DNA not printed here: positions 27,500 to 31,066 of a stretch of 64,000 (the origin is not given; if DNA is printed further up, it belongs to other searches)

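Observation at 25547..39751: Ten-gene, 14-kb operon: two MalFG-type permease pairs, one giant CBM-fused binding protein, three embedded envelope proteins, two non-cognate ATPases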

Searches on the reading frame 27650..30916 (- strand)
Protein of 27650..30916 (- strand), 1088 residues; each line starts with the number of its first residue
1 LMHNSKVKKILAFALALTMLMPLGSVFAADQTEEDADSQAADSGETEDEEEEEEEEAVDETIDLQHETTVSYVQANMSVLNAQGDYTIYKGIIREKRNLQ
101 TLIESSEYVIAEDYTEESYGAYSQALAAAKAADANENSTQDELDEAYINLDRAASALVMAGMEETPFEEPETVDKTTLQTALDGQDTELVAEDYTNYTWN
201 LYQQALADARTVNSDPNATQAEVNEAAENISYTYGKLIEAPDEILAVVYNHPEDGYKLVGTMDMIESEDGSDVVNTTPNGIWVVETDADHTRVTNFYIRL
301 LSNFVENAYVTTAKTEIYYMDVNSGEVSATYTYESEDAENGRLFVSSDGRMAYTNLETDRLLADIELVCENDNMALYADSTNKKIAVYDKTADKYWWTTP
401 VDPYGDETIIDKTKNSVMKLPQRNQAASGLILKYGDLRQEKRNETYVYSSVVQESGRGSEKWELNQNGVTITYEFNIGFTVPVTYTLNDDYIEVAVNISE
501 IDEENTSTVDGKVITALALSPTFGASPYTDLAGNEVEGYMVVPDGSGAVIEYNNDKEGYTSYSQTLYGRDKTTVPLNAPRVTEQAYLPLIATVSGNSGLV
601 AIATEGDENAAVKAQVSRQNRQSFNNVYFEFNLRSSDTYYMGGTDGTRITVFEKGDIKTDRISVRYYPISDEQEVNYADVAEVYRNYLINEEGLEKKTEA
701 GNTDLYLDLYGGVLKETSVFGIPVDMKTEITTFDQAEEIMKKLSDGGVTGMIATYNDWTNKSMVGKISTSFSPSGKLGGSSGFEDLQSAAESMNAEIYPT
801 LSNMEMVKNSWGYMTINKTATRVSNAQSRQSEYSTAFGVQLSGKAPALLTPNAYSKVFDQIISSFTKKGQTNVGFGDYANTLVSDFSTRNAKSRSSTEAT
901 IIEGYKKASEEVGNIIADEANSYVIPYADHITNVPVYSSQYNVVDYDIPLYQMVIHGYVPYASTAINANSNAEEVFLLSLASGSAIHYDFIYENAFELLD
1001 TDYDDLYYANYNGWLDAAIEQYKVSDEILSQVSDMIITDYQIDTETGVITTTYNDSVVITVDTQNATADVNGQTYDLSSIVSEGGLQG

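Call 4: search_protein_families(library=pfam, proteins=[window:27650-30916:-], max_evalue=0.01)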
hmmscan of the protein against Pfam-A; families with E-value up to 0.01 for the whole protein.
window:27650-30916:- (1088 aa): 3 families
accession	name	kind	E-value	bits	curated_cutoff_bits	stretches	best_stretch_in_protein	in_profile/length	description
PF18952.6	DUF5696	-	2.1e-160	535.6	25.6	1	460-1074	2-606/612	Family of unknown function (DUF5696)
PF07554.19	FIVAR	-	1.2e-09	39.1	29.2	2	174-232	1-65/71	FIVAR domain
PF19441.4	ASTN_1_2_N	-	0.00021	20.4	27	1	360-505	176-329/555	Astrotactin 1/2 N-terminal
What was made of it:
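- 27650..30916 (-): D: 1088-aa secreted protein. Layout: signal peptide, acidic linker, two FIVAR repeats, and a DUF5696 body (beta-sandwich, TIM barrel, beta-sandwich). Putative retaining glycosidase. Conserved Asp residues at 406, 544, 570, 885 and 945. Pfam DUF5696 536 bits and FIVAR (call 4).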

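Call 5: search_protein_families(library=ncbifam, proteins=[window:27650-30916:-], max_evalue=0.01)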
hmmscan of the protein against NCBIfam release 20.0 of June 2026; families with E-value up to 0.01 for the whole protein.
window:27650-30916:- (1088 aa): 1 family
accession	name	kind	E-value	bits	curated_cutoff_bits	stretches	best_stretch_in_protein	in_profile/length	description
NF046019.1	ZmpB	exception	5.7e-12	43.7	3000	2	172-240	543-610/1969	zinc metalloprotease B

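Call 12: find_homologous_proteins(query=window:27650-30916:-, max_evalue=0.00001)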
Query window:27650-30916:- (1088 aa): 45 proteins with E <= 0.00001 among 8000 candidates.
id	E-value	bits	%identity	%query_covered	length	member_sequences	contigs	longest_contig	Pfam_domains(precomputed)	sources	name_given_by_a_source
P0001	0.0e+0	2379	100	100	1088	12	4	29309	PF18952.7,PF07554.20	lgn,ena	-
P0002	0.0e+0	1705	71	100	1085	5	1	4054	PF18952.7,PF07554.20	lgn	-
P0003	0.0e+0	1546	65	100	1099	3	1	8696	PF18952.7,PF07554.20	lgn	-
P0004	0.0e+0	1540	65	99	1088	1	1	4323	PF18952.7,PF07554.20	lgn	-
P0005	0.0e+0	1500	65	100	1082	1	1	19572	PF18952.7,PF07554.20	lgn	-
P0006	0.0e+0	1498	64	99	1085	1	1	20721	PF18952.7,PF07554.20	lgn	-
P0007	0.0e+0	1479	63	99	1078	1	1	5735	PF18952.7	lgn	-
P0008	0.0e+0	1479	63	99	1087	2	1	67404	PF18952.7,PF07554.20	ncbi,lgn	-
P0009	0.0e+0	1475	63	99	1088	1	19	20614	PF18952.7,PF07554.20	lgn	-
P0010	0.0e+0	1475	63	100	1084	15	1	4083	PF18952.7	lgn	-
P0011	0.0e+0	1468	63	99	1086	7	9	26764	PF18952.7,PF07554.20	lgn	-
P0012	0.0e+0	1442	61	100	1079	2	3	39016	PF18952.7,PF07554.20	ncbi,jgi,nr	ncbi:MAG: hypothetical protein E7509_07135 [Ruminococcus sp.]|nr:hypothetical protein [Ruminococcus 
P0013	0.0e+0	1429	63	100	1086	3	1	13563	PF18952.7,PF07554.20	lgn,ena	-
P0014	0.0e+0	1390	61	100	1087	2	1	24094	PF18952.7,PF07554.20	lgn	-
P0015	0.0e+0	1084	61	74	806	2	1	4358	PF18952.7,PF07554.20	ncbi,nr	ncbi:MAG: hypothetical protein GX896_09610, partial [Clostridiales bacterium]|nr:hypothetical protei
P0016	7.6e-263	893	56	66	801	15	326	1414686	PF18952.7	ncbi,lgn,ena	ncbi:DUF5696 domain-containing protein [Hominimerdicola sp. 21CYCFAH17_S]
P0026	2.8e-54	203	27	65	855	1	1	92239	PF18952.7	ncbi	-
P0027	2.4e-26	110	24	48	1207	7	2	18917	PF18952.7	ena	-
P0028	2.5e-22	97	23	49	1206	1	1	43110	PF18952.7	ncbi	-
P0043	2.3e-6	44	23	64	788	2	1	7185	PF18952.7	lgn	-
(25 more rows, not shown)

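Call 13: find_encoding_contigs(protein=P0016, flank=10000, max_places=2)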
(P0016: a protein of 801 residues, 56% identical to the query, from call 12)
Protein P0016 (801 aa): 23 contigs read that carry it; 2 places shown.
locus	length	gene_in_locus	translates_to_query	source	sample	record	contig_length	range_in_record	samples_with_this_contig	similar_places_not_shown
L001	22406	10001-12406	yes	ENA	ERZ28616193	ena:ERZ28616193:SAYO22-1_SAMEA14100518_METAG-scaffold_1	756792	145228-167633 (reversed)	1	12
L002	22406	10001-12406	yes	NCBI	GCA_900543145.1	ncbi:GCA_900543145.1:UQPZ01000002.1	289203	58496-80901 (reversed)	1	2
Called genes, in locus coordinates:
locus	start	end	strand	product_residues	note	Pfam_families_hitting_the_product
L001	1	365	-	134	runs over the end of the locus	PF01740:STAS, PF13466:STAS_2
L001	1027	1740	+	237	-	PF00005:ABC_tran, PF02463:SMC_N (weak), PF13175:AAA_15 (faint), PF13304:AAA_21 (faint)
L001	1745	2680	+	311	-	PF00005:ABC_tran, PF02463:SMC_N (weak), PF13304:AAA_21 (faint)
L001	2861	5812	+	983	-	PF16990:CBM_35 (faint), PF25275:Golvesin_C (faint), PF01547:SBP_bac_1, PF13416:SBP_bac_8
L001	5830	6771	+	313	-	-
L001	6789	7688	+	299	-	PF00528:BPD_transp_1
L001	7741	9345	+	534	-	PF01436:NHL (faint), PF07719:TPR_2 (faint), PF13432:TPR_16 (weak)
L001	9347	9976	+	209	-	PF04893:Yip1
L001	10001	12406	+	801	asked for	PF18952:DUF5696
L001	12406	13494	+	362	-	-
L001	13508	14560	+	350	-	PF00528:BPD_transp_1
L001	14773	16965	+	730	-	PF16875:Glyco_hydro_36N, PF02065:Melibiase, PF16874:Glyco_hydro_36C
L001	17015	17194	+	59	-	PF20357:DUF6652 (weak)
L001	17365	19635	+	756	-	PF02012:BNR (faint), PF15899:BNR_6 (faint), PF15902:Sortilin-Vps10 (weak), PF25852:DUF6242_C (faint)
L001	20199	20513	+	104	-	PF00338:Ribosomal_S10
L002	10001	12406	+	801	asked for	PF18952:DUF5696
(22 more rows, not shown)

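Call 14: find_encoding_contigs(protein=P0026, flank=10000, max_places=2)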
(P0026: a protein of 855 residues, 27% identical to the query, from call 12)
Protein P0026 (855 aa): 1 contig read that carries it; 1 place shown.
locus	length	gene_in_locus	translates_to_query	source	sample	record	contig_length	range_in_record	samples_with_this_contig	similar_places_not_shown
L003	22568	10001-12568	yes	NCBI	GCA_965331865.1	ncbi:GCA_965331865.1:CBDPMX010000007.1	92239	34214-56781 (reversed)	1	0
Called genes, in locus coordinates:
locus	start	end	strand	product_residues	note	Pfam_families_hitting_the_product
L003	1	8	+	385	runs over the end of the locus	PF00657:Lipase_GDSL (faint), PF13472:Lipase_GDSL_2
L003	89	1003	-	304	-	PF02156:Glyco_hydro_26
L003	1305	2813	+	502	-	PF16990:CBM_35, PF02156:Glyco_hydro_26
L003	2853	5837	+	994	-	PF01547:SBP_bac_1, PF13416:SBP_bac_8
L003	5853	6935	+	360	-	PF00528:BPD_transp_1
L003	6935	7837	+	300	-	PF00528:BPD_transp_1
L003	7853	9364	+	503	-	PF01436:NHL (weak), PF25021:TEN_NHL (faint)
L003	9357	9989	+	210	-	PF04893:Yip1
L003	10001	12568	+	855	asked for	PF18952:DUF5696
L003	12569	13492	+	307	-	PF00528:BPD_transp_1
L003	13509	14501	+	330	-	PF00528:BPD_transp_1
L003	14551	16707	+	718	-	PF12913:SH3_6 (faint), PF18259:CBM65_1, PF24089:DUF7374 (faint), PF13730:HTH_36 (faint), PF18259:CBM65_1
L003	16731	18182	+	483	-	PF01547:SBP_bac_1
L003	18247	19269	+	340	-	PF04041:Glyco_hydro_130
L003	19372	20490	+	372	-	PF17996:CE2_N, PF13472:Lipase_GDSL_2 (weak)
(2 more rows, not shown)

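Call 36: search_protein_families(library=pfam, alignment_id=A2, max_evalue=0.00001)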
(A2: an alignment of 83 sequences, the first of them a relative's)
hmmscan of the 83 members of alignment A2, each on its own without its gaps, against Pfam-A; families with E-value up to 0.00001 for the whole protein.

A. member 1, L001:14710-16962:+ (751 aa): 3 families
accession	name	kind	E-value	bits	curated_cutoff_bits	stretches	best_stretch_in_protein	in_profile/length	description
PF02065.24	Melibiase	-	1.1e-158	528.2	27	1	311-656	2-347/347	Melibiase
PF16875.11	Glyco_hydro_36N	-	9.9e-98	327.1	27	1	51-306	2-253/253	Glycosyl hydrolase family 36 N-terminal domain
PF16874.11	Glyco_hydro_36C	-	5.9e-23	81.6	27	1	670-748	1-77/77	Glycosyl hydrolase family 36 C-terminal domain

B. families by the number of members that match (of 83 scanned): 74 families (the first 25 are shown)
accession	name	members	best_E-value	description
PF22124.2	Glyco_hydro_95_cat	11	5.1e-176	Glycosyl hydrolase family 95 catalytic domain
PF14498.12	Glyco_hyd_65N_2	11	5.4e-71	Glycosyl hydrolase family 65, N-terminal domain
PF21307.2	Glyco_hydro_95_C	11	4.6e-27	Glycoside hydrolase family 95, C-terminal domain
PF03009.23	GDPD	5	4.7e-50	Glycerophosphoryl diester phosphodiesterase family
PF10110.14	GPDPase_memb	5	3.1e-30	Membrane domain of glycerophosphoryl diester phosphodiesterase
PF05154.21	TM2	5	5.2e-18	TM2 domain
PF13653.12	GDPD_2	5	1.6e-08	Glycerophosphoryl diester phosphodiesterase family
PF02065.24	Melibiase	3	5e-162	Melibiase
PF16875.11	Glyco_hydro_36N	3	9.9e-98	Glycosyl hydrolase family 36 N-terminal domain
PF00230.25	MIP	3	1.4e-54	Major intrinsic protein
PF02156.21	Glyco_hydro_26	3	1.8e-41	Glycosyl hydrolase family 26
PF04909.20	Amidohydro_2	3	3.9e-37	Amidohydrolase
PF16874.11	Glyco_hydro_36C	3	3.3e-23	Glycosyl hydrolase family 36 C-terminal domain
PF13472.12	Lipase_GDSL_2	3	8.5e-21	GDSL-like Lipase/Acylhydrolase family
PF13240.11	Zn_Ribbon_1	3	5.6e-08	zinc-ribbon domain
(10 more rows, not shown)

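Call 61: find_encoding_contigs(protein=P0028, flank=10000, max_places=1)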
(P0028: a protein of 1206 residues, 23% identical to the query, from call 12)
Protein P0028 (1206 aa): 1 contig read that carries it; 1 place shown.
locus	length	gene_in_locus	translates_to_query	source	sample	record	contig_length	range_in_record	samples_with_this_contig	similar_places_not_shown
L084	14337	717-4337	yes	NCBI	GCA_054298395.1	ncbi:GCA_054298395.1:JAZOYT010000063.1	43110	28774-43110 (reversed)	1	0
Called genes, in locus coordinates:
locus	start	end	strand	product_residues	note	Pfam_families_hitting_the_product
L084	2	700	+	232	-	?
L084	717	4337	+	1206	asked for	PF18952:DUF5696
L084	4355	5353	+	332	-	-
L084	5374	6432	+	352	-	PF00528:BPD_transp_1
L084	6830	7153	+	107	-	-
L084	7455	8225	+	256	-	PF02811:PHP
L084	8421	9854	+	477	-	PF00070:Pyr_redox (faint), PF01266:DAO, PF01494:FAD_binding_3 (faint), PF05834:Lycopene_cycl (faint), PF07992:Pyr_redox_2 (faint), PF13738:Pyr_redox_3 (weak), PF04324:Fer2_BFD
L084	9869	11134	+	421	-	PF00070:Pyr_redox (faint), PF00890:FAD_binding_2 (weak), PF01266:DAO (faint), PF03486:HI0933_like (faint), PF07992:Pyr_redox_2, PF12831:FAD_oxidored, PF13450:NAD_binding_8 (weak), PF13738:Pyr_redox_3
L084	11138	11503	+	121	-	PF07892:DUF1667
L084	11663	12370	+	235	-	PF02308:MgtC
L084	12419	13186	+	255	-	PF00696:AA_kinase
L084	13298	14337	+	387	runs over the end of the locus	PF00171:Aldedh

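Call 62: find_encoding_contigs(protein=P0043, flank=10000, max_places=1)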
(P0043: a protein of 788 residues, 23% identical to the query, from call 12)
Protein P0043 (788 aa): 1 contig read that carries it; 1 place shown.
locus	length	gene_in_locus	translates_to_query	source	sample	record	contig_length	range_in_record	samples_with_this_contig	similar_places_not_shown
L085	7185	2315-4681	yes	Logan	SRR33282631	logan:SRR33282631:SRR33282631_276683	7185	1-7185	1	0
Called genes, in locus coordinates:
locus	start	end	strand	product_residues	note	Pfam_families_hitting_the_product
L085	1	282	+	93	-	?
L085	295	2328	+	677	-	PF01436:NHL (faint), PF08450:SGL, PF04893:Yip1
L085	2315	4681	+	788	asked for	PF18952:DUF5696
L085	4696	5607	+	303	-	-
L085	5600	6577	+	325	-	PF00528:BPD_transp_1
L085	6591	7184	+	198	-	?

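Call 63: find_encoding_contigs(protein=P0027, flank=10000, max_places=1)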
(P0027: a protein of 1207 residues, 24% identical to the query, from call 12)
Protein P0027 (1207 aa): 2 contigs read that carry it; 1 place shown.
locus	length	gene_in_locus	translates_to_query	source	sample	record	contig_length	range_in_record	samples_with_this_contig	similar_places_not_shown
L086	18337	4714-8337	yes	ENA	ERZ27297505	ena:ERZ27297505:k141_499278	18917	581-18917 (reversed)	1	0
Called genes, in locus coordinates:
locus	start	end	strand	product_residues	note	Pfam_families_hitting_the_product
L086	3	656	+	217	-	?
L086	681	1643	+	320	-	PF00528:BPD_transp_1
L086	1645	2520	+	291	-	PF00528:BPD_transp_1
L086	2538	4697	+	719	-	PF01436:NHL (faint), PF04893:Yip1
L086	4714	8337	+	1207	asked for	PF18952:DUF5696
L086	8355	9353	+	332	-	-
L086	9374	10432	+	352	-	PF00528:BPD_transp_1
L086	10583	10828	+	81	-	-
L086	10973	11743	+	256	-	PF02811:PHP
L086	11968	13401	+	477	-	PF00070:Pyr_redox (faint), PF01266:DAO, PF05834:Lycopene_cycl (faint), PF07992:Pyr_redox_2 (faint), PF13450:NAD_binding_8 (faint), PF13738:Pyr_redox_3 (faint), PF04324:Fer2_BFD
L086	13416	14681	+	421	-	PF00070:Pyr_redox (faint), PF00890:FAD_binding_2 (faint), PF01266:DAO (faint), PF01946:Thi4 (faint), PF07992:Pyr_redox_2, PF12831:FAD_oxidored, PF13450:NAD_binding_8 (weak), PF13738:Pyr_redox_3, +1 more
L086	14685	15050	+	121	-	PF07892:DUF1667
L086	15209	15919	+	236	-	PF02308:MgtC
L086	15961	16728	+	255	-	PF00696:AA_kinase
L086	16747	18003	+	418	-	PF00171:Aldedh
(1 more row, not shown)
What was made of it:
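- The same order holds in a 27%-identity mannan locus (call 14) and in 23-24%-identity loci (calls 61-63).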

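Call 77: search_protein_families(library=pfam, proteins=[P0028], max_evalue=0.001)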
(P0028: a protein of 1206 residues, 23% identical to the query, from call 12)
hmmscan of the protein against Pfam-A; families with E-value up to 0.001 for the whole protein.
P0028 (1206 aa): 1 family
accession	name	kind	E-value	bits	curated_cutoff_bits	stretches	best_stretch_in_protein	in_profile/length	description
PF18952.6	DUF5696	-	2.6e-130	436.3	25.6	1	321-964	6-574/612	Family of unknown function (DUF5696)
